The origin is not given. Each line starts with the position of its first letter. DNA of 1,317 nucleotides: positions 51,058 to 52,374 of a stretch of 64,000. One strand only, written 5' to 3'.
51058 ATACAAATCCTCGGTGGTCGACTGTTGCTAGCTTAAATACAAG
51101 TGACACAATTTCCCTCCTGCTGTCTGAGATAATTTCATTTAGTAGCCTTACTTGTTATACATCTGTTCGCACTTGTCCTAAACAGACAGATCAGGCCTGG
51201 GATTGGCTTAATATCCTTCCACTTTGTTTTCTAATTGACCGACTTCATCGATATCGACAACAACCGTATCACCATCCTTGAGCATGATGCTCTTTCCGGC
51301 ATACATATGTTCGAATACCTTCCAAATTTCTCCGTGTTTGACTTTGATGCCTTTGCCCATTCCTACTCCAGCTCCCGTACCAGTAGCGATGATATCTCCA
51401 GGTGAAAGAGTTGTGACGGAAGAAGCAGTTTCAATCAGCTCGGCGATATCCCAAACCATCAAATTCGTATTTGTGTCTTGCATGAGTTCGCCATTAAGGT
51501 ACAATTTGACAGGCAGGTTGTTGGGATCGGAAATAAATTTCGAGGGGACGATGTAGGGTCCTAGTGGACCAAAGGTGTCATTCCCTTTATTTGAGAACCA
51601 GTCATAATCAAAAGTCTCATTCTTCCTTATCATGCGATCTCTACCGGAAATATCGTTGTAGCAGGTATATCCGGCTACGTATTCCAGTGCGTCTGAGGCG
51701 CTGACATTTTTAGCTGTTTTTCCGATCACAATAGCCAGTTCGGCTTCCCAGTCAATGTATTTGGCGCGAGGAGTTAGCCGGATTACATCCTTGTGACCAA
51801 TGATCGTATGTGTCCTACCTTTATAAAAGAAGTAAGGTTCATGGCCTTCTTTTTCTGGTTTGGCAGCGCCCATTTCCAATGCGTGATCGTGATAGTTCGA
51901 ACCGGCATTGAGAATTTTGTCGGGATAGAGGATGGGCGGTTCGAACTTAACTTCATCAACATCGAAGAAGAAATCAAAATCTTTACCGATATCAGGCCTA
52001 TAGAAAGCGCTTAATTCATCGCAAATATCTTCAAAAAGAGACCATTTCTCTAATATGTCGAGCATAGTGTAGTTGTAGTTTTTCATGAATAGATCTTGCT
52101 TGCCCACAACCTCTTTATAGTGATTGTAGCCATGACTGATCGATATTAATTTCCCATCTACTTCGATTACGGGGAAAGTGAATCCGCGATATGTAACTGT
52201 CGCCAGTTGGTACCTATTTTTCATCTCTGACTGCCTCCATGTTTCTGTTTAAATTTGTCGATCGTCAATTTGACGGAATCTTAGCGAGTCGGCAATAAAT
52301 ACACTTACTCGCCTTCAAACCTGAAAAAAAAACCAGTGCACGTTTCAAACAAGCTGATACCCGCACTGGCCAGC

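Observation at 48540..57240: Low-GC island with a molybdenum hydroxylase module inserted directly upstream of the str operon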

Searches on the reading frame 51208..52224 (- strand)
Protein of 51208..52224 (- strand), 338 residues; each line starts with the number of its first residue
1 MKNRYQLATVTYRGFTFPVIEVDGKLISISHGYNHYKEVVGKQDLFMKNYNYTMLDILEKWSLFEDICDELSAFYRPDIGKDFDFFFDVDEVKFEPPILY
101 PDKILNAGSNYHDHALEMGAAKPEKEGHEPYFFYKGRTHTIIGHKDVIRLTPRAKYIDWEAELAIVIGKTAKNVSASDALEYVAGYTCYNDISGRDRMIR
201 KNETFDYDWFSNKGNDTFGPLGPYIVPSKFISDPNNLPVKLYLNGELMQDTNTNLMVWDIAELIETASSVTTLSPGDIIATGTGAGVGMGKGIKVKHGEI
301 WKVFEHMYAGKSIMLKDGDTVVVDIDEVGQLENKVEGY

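Call 5: search_protein_families(library=pfam, proteins=[window:51208-52224:-])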
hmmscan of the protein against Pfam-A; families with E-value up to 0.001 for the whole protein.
window:51208-52224:- (338 aa): 1 family
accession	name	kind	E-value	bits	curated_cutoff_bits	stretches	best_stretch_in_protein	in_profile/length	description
PF01557.24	FAA_hydrolase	-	2.8e-63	213.9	23.9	1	103-335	1-213/214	Fumarylacetoacetate (FAA) hydrolase C-terminal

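Call 6: search_protein_families(library=ncbifam, proteins=[window:51208-52224:-])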
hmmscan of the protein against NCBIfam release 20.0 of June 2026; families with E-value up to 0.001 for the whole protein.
window:51208-52224:- (338 aa): 6 families
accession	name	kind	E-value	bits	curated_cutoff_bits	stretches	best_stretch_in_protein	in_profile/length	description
TIGR02303.1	HpaG-C-term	equivalog_domain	5.8e-52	176.6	276.4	1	90-288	32-220/245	4-hydroxyphenylacetate degradation bifunctional isomerase/decarboxylase, C-terminal subunit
NF053535.1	DhyDRhmHlse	equivalog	3.5e-47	161.1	500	1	91-334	60-277/284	2,4-didehydro-3-deoxy-L-rhamnonate hydrolase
NF011750.0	PRK15203.1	equivalog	7.8e-36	123.8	811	1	104-287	225-399/429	4-hydroxyphenylacetate degradation bifunctional isomerase/decarboxylase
TIGR02305.1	HpaG-N-term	equivalog_domain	2.8e-30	105.4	228.65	1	106-285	9-180/205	4-hydroxyphenylacetate degradation bifunctional isomerase/decarboxylase, N-terminal subunit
NF009399.0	PRK12764.1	equivalog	2.7e-28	99.2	444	1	100-288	20-197/501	fumarylacetoacetate hydrolase family protein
NF007967.0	PRK10691.1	equivalog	1.8e-26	92.9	201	1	102-289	17-198/219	fumarylacetoacetate hydrolase family protein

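Call 11: find_encoding_contigs(protein=window:51208-52224:-, flank=10000, max_places=8)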
Protein window:51208-52224:- (338 aa): 16 contigs read that carry it; 8 places shown.
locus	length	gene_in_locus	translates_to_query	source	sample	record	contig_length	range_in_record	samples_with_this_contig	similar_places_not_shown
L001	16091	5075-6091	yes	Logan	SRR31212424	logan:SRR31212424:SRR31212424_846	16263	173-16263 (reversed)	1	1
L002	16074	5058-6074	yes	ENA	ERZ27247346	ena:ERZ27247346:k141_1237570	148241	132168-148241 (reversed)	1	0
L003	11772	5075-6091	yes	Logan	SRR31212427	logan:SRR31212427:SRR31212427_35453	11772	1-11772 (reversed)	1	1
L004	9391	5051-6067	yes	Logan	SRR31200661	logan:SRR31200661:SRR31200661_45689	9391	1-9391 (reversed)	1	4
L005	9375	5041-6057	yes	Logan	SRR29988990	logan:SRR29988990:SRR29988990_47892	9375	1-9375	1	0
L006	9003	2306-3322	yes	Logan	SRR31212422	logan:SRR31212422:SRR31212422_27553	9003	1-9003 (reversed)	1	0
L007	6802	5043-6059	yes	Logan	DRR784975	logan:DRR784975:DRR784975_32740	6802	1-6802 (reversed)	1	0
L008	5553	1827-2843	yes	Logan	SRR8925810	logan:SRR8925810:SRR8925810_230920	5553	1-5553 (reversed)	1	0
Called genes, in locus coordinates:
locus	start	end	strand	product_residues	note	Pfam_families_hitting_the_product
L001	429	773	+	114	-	PF10057:MpsC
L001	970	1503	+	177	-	PF00111:Fer2 (weak), PF13085:Fer2_3 (weak), PF01799:Fer2_2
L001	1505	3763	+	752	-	PF01315:Ald_Xan_dh_C, PF02738:MoCoBD_1, PF20256:MoCoBD_2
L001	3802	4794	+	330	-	PF00941:FAD_binding_5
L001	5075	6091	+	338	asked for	PF01557:FAA_hydrolase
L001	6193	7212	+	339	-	PF01557:FAA_hydrolase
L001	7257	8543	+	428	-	PF01566:Nramp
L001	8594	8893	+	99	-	-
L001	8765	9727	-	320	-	PF02653:BPD_transp_2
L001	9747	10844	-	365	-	PF02653:BPD_transp_2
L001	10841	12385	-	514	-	PF00005:ABC_tran, PF13304:AAA_21 (faint), PF00005:ABC_tran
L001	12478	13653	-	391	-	PF02608:Bmp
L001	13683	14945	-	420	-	PF05221:AdoHcyase, PF00670:AdoHcyase_NAD, PF02826:2-Hacid_dh_C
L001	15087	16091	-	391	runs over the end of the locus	?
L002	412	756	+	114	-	PF10057:MpsC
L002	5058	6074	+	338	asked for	PF01557:FAA_hydrolase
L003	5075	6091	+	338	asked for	PF01557:FAA_hydrolase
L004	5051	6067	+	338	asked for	PF01557:FAA_hydrolase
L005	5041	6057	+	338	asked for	PF01557:FAA_hydrolase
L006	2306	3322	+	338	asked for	PF01557:FAA_hydrolase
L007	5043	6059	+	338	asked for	PF01557:FAA_hydrolase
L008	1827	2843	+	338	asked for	PF01557:FAA_hydrolase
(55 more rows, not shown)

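Call 23: search_solved_structures(query=window:51208-52224:-, show_alignments=2)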
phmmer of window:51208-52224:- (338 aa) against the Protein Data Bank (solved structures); distinct sequences matched with E-value up to 0.001: 26.
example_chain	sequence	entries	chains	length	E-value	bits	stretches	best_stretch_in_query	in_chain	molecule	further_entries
1gtt_A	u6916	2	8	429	1.5e-45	158.9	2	95-287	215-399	4-HYDROXYPHENYLACETATE DEGRADATION BIFUNCTIONAL ISOMERASE/DECARBOXYLASE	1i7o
8sky_A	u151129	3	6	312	1.1e-40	142.9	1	83-290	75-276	Fumarylacetoacetate hydrolase family protein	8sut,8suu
1wzo_A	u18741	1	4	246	2e-39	138.8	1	100-289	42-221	HpcE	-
8gsr_A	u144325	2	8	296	2.7e-38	135.1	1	91-300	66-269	L-2,4-diketo-3-deoxyrhamnonate hydrolase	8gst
3qdf_A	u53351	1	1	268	1.3e-37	132.8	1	91-288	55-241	2-hydroxyhepta-2,4-diene-1,7-dioate isomerase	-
4pfz_A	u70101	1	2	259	2.3e-37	132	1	89-289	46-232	5-carboxymethyl-2-hydroxymuconate delta-isomerase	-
3rr6_A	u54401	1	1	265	2e-36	128.9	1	91-288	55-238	Putative uncharacterized protein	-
4dbf_A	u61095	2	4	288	1.1e-33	119.9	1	91-287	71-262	2-HYDROXYHEPTA-2,4-DIENE-1,7-DIOATE ISOMERASE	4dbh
6iym_A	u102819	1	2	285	4.6e-32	114.6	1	89-321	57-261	5-oxopent-3-ene-1,2,5-tricarboxylate decarboxylase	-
6jvv_A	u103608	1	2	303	1.4e-31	113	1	90-289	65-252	maleylpyruvate hydrolase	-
6jvw_A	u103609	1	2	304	1.4e-31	113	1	90-289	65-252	maleylpyruvate hydrolase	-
6v77_A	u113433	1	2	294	1e-28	103.6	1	97-294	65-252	Putative HpcE protein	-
6j57_A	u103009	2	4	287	1.3e-25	93.4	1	96-293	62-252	Predicted 2-keto-4-pentenoate hydratase/2-oxohepta-3-ene-1,7-dioic acid hydratase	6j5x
2dfu_A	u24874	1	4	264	1.4e-24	89.9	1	87-289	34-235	probable 2-hydroxyhepta-2,4-diene-1,7-dioate isomerase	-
3r6o_A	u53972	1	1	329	9.4e-24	87.3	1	88-289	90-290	2-hydroxyhepta-2,4-diene-1, 7-dioateisomerase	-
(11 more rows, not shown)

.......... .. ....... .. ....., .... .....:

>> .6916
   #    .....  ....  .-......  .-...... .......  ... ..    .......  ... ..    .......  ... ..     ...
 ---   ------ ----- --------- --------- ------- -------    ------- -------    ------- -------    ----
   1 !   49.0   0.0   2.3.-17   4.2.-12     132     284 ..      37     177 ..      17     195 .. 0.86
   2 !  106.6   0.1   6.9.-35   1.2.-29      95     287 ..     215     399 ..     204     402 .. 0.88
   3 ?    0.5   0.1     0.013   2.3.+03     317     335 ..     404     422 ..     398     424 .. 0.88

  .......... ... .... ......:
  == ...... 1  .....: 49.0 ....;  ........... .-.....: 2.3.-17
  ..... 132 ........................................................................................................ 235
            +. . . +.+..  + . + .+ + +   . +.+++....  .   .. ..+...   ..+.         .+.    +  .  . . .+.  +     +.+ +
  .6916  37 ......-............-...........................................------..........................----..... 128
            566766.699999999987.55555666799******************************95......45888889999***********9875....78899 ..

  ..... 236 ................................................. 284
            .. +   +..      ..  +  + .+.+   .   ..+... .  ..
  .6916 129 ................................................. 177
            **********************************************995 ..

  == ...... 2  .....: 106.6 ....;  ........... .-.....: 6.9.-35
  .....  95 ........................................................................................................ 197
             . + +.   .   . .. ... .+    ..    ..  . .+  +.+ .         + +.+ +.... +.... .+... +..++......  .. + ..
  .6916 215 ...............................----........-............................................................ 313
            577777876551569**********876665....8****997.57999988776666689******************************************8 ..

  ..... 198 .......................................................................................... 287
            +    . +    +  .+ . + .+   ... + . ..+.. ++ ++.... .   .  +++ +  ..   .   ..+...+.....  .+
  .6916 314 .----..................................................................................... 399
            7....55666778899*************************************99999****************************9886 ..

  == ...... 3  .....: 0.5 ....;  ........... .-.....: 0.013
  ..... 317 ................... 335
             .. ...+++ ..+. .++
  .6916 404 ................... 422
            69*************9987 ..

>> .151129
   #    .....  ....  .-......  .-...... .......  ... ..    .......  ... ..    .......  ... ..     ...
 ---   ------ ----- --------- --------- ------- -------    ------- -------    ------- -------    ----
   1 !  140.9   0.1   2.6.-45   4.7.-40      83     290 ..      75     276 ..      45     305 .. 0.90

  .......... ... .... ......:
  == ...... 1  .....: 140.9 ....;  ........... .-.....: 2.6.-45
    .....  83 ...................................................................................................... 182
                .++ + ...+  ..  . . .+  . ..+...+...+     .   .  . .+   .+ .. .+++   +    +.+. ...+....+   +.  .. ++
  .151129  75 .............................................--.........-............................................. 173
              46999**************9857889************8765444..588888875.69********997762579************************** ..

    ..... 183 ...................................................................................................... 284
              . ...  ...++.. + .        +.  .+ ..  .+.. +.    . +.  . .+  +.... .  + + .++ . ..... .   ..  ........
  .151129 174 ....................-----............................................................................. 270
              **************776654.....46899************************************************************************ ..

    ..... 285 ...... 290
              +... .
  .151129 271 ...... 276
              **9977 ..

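Call 26: find_homologous_proteins(query=window:51208-52224:-)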
Query window:51208-52224:- (338 aa): 7077 proteins with E <= 0.001 among 8000 candidates; the best 120 are listed.
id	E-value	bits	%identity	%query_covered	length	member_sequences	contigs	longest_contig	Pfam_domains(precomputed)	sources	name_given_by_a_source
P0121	2.1e-231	785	100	100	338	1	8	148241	PF01557.24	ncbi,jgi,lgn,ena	ncbi:MAG: fumarylacetoacetate hydrolase family protein [Saccharofermentanales bacterium]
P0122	1.4e-178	611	75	100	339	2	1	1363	PF01557.24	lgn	-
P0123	1.7e-176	604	75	100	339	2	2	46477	PF01557.24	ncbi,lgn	-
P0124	5.8e-171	586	74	100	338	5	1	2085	PF01557.24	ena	-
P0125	2.2e-156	538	66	100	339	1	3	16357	PF01557.24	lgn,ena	-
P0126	3.9e-156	537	66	100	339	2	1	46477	PF01557.24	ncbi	-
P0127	1.1e-153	529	66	100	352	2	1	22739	PF01557.24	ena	-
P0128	2.0e-153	529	67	99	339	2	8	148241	PF01557.24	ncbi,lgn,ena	ncbi:MAG: fumarylacetoacetate hydrolase family protein [Saccharofermentanales bacterium]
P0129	5.5e-153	527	67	98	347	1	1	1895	PF01557.24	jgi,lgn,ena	-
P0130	3.1e-150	518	66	99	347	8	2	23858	PF01557.24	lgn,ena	-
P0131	1.1e-149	516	66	99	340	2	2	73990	PF01557.24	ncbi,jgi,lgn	-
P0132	1.3e-148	513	65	100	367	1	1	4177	PF01557.24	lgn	-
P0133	3.1e-148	511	65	99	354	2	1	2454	PF01557.24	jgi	jgi:2,4-diketo-3-deoxy-L-fuconate hydrolase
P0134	1.4e-146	506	64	99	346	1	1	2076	PF01557.24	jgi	-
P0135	1.3e-145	503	64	99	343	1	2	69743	PF01557.24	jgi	jgi:2,4-didehydro-3-deoxy-L-rhamnonate hydrolase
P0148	1.9e-140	486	62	99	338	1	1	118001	PF01557.24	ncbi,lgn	-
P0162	1.8e-132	460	59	99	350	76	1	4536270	PF01557.24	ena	-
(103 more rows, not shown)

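Call 27: find_encoding_contigs(protein=P0131, flank=10000, max_places=1)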
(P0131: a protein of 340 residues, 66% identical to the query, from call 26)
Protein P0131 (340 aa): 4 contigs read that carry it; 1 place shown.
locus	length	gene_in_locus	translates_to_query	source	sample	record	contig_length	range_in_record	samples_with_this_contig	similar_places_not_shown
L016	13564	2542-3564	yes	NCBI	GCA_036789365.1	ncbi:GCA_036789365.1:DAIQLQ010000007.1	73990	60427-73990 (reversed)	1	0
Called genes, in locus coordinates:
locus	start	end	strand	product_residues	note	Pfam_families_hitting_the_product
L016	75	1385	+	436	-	PF02738:MoCoBD_1, PF20256:MoCoBD_2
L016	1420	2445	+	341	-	PF00941:FAD_binding_5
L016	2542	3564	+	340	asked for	PF01557:FAA_hydrolase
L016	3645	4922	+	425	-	PF01566:Nramp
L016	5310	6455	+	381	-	-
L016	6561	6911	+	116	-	PF00462:Glutaredoxin (weak), PF03960:ArsC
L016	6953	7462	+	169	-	PF13302:Acetyltransf_3, PF00583:Acetyltransf_1 (weak)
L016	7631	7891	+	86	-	PF00381:PTS-HPr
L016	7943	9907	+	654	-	PF01541:GIY-YIG, PF27096:UvrC_M, PF22920:UvrC_RNaseH, PF08459:UvrC_RNaseH_dom, PF12826:HHH_2 (weak), PF14520:HHH_5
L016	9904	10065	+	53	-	-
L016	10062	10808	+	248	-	PF00149:Metallophos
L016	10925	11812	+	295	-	PF03755:YicC-like_N, PF08340:YicC-like_C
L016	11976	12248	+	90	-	PF04025:RemA-like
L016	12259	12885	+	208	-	PF00625:Guanylate_kin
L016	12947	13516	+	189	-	PF01192:RNA_pol_Rpb6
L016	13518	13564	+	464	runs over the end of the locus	PF28494:GlyRS_ins_1 (faint), PF00587:tRNA-synt_2b, PF03129:HGTP_anticodon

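Call 28: find_encoding_contigs(protein=P0148, flank=10000, max_places=1)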
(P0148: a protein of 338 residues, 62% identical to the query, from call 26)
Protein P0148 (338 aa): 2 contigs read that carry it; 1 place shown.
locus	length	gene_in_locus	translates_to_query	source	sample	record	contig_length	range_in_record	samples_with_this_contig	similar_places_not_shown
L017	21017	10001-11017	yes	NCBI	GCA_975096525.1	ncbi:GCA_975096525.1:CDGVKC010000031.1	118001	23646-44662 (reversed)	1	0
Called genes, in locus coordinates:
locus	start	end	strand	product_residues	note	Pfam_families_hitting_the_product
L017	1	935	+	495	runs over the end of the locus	PF00501:AMP-binding, PF13193:AMP-binding_C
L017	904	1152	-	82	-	-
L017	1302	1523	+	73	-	-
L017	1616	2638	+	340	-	PF13379:NMT1_2, PF09084:NMT1 (weak)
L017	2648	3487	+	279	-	PF00941:FAD_binding_5, PF03450:CO_deh_flav_C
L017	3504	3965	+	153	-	PF00111:Fer2, PF13085:Fer2_3 (weak), PF01799:Fer2_2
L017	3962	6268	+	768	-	PF01315:Ald_Xan_dh_C, PF02738:MoCoBD_1, PF20256:MoCoBD_2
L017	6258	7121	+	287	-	PF00528:BPD_transp_1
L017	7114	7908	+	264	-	PF00005:ABC_tran, PF13304:AAA_21 (faint)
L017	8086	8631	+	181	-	PF02776:TPP_enzyme_N (faint)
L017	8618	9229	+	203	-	PF02775:TPP_enzyme_C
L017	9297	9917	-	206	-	PF09347:DUF1989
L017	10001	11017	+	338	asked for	PF01557:FAA_hydrolase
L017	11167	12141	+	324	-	PF03480:DctP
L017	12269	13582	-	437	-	PF06808:DctM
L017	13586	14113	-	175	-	PF04290:DctQ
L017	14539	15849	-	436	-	PF06808:DctM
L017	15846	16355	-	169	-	PF04290:DctQ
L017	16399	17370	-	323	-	PF03480:DctP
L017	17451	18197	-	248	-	PF02463:SMC_N, PF00005:ABC_tran, PF13304:AAA_21 (faint)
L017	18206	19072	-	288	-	PF00528:BPD_transp_1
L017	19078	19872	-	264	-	PF00528:BPD_transp_1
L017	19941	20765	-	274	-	PF00497:SBP_bac_3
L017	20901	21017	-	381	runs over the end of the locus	-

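Call 29: find_encoding_contigs(protein=P0162, flank=10000, max_places=1)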
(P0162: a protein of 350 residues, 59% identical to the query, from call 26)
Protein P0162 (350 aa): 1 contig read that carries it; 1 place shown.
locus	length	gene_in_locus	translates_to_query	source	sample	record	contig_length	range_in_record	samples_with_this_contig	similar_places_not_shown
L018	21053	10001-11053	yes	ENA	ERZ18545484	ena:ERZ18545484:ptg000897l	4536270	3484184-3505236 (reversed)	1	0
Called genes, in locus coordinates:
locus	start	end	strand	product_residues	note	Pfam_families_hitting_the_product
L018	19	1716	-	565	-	PF13424:TPR_12 (faint), PF23914:TPR_CcmH_CycH (faint), PF13174:TPR_6 (faint), PF12895:ANAPC3 (weak), PF13432:TPR_16, PF14559:TPR_19 (weak), PF13414:TPR_11 (weak), PF13432:TPR_16 (weak), +7 more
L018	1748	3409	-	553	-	PF00890:FAD_binding_2 (faint), PF01266:DAO (faint), PF01946:Thi4 (weak), PF13450:NAD_binding_8 (weak), PF21162:ETFQO_UQ-bd, PF05187:Fer4_ETF_QO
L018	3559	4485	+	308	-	PF03167:UDG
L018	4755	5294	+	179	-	PF00994:MoCF_biosynth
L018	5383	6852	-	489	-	PF01979:Amidohydro_1, PF07969:Amidohydro_3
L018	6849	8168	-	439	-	PF06808:DctM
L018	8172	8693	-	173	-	PF04290:DctQ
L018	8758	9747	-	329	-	PF03480:DctP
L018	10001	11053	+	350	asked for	PF01557:FAA_hydrolase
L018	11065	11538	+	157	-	PF14588:YjgF_endoribonc, PF01042:Ribonuc_L-PSP (weak)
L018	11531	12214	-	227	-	PF09837:DUF2064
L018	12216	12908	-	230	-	PF00535:Glycos_transf_2, PF13641:Glyco_tranf_2_3 (faint)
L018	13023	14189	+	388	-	PF04055:Radical_SAM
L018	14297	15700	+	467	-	PF00999:Na_H_Exchanger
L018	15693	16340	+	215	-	PF01351:RNase_HII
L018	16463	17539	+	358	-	PF01555:N6_N4_Mtase, PF18755:RAMA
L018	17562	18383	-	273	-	-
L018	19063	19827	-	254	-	PF00392:GntR, PF25213:HVO_A0261_N (weak), PF07702:UTRA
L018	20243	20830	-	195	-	-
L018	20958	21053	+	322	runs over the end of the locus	PF04909:Amidohydro_2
